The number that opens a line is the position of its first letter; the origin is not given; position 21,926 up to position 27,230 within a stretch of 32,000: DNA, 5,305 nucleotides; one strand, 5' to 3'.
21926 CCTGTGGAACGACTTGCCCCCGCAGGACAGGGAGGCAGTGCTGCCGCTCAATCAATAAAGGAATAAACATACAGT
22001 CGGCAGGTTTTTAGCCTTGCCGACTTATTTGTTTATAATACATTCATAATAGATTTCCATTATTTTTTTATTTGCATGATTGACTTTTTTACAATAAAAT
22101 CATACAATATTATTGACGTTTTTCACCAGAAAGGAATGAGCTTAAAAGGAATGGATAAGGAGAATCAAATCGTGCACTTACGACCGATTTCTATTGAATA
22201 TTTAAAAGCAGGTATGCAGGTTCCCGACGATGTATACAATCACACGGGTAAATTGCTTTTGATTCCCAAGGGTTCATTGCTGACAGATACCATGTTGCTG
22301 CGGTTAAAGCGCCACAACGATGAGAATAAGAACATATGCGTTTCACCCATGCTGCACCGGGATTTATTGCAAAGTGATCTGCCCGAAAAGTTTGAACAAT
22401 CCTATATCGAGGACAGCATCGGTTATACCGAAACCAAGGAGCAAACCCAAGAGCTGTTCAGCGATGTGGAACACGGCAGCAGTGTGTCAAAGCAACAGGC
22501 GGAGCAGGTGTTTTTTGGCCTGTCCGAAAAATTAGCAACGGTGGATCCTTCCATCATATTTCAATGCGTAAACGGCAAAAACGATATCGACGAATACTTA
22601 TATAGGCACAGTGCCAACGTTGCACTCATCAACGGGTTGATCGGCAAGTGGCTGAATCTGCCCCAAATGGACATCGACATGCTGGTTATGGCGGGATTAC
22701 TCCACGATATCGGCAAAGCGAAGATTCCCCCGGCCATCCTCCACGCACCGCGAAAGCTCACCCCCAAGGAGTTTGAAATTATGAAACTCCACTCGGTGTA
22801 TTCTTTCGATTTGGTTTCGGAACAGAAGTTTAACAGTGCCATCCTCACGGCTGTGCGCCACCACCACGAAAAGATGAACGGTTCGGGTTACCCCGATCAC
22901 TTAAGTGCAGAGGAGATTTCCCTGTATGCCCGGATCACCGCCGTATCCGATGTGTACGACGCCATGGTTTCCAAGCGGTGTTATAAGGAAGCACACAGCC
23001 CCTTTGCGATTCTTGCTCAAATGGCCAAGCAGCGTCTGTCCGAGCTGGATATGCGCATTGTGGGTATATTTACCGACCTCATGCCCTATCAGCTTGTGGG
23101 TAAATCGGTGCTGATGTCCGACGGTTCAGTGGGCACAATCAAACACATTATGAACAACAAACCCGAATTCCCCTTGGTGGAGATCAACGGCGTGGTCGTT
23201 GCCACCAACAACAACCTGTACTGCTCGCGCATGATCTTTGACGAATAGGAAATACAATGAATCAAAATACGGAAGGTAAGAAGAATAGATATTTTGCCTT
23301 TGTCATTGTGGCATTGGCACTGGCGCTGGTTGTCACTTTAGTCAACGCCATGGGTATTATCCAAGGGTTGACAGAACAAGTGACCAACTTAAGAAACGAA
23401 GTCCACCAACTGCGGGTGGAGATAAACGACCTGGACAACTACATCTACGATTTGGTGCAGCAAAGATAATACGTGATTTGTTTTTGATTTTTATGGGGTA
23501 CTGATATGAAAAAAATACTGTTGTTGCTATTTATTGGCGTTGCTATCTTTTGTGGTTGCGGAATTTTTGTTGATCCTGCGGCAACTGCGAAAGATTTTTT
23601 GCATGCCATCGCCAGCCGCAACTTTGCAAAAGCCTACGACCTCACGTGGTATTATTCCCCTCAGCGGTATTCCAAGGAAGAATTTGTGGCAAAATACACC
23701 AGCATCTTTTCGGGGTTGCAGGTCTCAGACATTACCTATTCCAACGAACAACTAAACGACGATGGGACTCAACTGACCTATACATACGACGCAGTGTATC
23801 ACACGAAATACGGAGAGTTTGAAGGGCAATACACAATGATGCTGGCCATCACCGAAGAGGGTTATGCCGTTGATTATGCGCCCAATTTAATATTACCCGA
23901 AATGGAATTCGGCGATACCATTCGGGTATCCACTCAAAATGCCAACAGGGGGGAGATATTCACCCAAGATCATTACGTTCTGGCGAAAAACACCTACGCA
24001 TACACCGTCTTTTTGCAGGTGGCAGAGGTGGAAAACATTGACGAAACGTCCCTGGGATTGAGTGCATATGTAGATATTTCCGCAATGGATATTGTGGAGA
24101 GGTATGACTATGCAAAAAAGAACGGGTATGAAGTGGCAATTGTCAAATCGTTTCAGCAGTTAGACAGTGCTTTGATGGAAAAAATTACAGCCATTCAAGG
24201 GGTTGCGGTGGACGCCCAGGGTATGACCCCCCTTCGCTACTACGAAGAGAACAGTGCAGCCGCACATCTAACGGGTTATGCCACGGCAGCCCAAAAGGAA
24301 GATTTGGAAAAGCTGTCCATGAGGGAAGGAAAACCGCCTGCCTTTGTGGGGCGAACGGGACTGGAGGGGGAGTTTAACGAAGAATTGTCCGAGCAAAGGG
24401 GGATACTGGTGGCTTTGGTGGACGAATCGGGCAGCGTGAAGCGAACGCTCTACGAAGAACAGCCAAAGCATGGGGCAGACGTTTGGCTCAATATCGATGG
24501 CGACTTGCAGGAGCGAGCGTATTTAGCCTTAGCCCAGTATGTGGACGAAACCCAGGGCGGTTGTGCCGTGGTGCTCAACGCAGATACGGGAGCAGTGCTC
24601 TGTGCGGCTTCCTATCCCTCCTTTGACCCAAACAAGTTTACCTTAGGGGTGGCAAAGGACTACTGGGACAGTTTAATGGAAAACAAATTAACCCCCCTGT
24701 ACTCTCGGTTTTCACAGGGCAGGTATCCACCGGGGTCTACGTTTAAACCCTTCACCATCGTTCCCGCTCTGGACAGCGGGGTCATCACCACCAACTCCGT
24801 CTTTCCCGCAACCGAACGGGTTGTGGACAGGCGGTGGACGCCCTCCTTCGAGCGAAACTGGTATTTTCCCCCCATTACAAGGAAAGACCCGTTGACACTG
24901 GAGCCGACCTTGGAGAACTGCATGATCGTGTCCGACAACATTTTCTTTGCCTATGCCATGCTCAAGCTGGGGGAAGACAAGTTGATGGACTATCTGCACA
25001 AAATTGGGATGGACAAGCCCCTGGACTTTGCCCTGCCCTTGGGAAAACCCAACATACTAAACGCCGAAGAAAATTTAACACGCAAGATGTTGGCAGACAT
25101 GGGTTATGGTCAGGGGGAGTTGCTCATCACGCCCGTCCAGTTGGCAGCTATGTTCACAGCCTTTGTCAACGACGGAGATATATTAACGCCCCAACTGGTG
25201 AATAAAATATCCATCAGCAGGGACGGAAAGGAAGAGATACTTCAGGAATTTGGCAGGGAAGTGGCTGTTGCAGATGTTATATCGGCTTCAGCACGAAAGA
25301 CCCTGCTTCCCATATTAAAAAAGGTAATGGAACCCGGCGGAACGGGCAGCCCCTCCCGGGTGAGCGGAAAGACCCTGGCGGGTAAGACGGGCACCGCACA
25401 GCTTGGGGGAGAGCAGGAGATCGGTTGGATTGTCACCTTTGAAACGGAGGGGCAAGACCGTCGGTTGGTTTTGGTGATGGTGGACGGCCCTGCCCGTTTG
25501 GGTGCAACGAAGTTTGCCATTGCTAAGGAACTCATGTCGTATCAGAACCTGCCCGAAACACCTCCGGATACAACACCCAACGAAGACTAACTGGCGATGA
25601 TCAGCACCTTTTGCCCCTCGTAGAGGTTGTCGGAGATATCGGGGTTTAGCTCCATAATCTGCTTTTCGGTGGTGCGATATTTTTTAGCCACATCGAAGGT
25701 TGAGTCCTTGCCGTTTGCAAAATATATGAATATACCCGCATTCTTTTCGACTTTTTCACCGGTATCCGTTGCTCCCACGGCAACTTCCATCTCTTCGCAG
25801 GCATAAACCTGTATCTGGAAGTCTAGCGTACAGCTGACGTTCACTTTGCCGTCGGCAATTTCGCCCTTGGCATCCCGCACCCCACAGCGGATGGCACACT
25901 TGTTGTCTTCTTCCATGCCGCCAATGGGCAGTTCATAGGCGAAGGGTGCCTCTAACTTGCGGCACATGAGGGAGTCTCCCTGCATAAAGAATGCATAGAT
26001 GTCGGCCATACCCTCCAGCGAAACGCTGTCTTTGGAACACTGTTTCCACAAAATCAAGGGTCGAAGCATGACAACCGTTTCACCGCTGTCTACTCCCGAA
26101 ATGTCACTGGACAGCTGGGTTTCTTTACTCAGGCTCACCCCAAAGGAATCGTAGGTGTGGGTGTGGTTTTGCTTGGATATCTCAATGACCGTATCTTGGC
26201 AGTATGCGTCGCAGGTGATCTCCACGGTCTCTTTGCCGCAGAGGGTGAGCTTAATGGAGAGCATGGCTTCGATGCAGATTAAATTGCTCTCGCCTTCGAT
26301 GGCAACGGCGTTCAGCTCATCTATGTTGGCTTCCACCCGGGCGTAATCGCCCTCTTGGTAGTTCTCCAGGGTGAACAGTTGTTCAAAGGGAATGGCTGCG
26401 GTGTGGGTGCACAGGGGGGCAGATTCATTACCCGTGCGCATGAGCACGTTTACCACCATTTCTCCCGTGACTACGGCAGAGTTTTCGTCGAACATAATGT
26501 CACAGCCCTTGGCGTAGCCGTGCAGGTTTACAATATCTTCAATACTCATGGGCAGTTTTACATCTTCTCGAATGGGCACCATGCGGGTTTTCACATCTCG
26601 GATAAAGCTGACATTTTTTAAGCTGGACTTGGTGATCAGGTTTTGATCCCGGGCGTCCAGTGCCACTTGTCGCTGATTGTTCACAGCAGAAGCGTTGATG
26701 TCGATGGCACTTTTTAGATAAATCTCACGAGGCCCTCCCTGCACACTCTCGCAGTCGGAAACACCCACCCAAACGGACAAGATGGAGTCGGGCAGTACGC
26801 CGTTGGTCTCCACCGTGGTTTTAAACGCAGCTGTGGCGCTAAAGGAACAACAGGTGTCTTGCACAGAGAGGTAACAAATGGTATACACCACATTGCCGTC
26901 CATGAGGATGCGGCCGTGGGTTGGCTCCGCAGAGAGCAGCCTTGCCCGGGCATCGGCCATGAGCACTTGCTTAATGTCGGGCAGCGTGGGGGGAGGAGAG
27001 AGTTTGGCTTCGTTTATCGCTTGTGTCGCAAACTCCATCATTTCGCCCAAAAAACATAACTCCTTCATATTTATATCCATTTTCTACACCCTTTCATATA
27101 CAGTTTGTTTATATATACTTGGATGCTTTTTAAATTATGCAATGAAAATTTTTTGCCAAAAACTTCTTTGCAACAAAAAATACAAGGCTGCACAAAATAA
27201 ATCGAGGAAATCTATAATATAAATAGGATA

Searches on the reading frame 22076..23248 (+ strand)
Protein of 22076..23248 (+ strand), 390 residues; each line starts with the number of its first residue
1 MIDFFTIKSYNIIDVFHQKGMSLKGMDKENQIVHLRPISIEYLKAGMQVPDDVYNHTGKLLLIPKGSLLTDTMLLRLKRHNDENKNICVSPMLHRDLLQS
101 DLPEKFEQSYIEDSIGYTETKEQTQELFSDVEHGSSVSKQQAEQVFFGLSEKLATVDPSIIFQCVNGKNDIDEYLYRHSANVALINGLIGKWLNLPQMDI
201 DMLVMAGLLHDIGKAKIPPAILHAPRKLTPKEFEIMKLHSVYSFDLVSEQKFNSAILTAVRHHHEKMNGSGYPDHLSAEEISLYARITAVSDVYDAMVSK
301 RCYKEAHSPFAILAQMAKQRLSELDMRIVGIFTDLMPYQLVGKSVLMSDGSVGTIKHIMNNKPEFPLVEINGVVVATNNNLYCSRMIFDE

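Call 6: search_protein_families(library=pfam, proteins=[window:22076-23248:+], max_evalue=0.001)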
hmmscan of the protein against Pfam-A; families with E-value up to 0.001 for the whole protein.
window:22076-23248:+ (390 aa): 3 families
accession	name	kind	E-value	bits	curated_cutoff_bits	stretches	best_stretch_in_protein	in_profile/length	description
PF13487.12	HD_5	-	9e-31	107.3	27.2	1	172-327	11-169/170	HD domain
PF01966.28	HD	-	1.8e-22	80.2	22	1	176-297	2-116/116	HD domain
PF08668.18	HDOD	-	0.00046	20.2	22.9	0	171-215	91-133/196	HDOD domain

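Call 7: search_protein_families(library=ncbifam, proteins=[window:22076-23248:+], max_evalue=0.001)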
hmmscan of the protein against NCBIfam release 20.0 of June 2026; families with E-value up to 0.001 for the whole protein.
window:22076-23248:+ (390 aa): 4 families
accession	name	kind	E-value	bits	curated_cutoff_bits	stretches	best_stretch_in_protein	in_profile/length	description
NF053512.1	nitric_RR_NosR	exception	1.9e-31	109.5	400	1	176-337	193-355/422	response regulator c-di-GMP phosphodiesterase, NosR family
TIGR00277.1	HDIG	domain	2.4e-07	30.5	27.6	1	173-266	3-84/84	HDIG domain-containing metalloprotein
TIGR03319.1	RNase_Y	equivalog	6.5e-05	21.6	454.35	1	175-270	330-407/514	ribonuclease Y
TIGR01596.1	cas3_HD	equivalog_domain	0.00021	21.4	43.45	1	178-280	4-112/178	CRISPR-associated endonuclease Cas3''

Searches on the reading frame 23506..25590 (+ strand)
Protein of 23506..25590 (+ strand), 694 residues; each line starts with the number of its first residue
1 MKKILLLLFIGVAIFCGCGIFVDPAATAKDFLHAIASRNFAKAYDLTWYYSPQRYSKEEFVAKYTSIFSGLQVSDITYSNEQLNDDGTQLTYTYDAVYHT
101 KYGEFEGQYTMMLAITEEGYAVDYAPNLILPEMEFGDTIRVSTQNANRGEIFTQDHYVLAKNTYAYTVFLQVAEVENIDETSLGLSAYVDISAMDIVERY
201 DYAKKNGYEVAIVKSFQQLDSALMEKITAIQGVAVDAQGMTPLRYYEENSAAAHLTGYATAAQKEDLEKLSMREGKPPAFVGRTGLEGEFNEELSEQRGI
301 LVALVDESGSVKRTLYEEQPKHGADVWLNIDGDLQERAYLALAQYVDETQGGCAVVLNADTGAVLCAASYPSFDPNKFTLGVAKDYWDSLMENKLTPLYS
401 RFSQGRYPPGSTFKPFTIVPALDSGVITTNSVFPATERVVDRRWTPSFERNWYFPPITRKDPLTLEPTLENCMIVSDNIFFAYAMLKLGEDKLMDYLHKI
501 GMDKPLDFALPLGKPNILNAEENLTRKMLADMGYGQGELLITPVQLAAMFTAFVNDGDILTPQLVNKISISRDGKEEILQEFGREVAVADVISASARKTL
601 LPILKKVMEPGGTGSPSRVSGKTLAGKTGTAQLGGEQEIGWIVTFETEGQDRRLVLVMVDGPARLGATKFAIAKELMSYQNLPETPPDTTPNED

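Call 51: find_homologous_proteins(query=window:23506-25590:+, max_evalue=1e-30)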
Query window:23506-25590:+ (694 aa): 658 proteins with E <= 1e-30 among 8000 candidates; the best 120 are listed.
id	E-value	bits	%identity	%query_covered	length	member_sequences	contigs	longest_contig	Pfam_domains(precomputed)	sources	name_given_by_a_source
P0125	0.0e+0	1577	100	100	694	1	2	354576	PF03717.21,PF05223.18,PF00905.28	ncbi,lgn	-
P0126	5.8e-257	873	57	98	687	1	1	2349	PF03717.21,PF05223.18,PF00905.28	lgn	-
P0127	2.5e-108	381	34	98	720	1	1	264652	PF03717.21,PF05223.18,PF00905.28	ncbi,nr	ncbi:MAG: penicillin-binding transpeptidase domain-containing protein [Christensenella sp.]|nr:penic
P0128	1.6e-104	369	34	98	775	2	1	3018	PF03717.21,PF05223.18,PF00905.28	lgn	-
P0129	1.1e-103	366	32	93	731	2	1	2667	PF03717.21,PF05223.18,PF00905.28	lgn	-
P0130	1.6e-103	366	33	98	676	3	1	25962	PF03717.21,PF05223.18,PF00905.28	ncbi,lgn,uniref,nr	ncbi:penicillin-binding protein [Caldicoprobacter guelmensis]|uniref:penicillin-binding transpeptida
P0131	4.4e-97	344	32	95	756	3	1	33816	PF03717.21,PF05223.18,PF00905.28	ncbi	-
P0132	1.3e-95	339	32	95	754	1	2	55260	PF03717.21,PF05223.18,PF00905.28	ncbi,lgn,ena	-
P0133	2.1e-95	339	32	94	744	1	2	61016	PF03717.21,PF05223.18,PF00905.28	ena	-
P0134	3.4e-94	335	30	100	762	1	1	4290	PF03717.21,PF05223.18,PF00905.28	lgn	-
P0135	1.5e-91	326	32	97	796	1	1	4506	PF03717.21,PF05223.18,PF00905.28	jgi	jgi:cell division protein FtsI/penicillin-binding protein 2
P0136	1.6e-89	319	33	90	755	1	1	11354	PF03717.21,PF05223.18,PF21922.2,PF00905.28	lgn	-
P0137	1.1e-88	317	31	92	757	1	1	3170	PF03717.21,PF05223.18,PF21922.2,PF00905.28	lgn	-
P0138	1.0e-82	297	29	98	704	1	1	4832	PF03717.21,PF05223.18,PF00905.28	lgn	-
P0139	4.5e-80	288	30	94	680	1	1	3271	PF03717.21,PF05223.18,PF00905.28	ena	-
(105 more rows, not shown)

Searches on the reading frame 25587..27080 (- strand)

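Call 61: search_protein_families(library=pfam, proteins=[window:25587-27080:-], max_evalue=0.001)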
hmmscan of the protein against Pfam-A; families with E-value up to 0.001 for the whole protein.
window:25587-27080:- (497 aa): 2 families
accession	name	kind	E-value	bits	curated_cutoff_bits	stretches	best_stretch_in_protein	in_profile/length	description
PF12673.12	SipL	-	3.6e-22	78.8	23.6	2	35-111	1-74/78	SipL, SPOCS domain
PF01476.26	LysM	-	1.8e-05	25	20.9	1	459-494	7-42/43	LysM domain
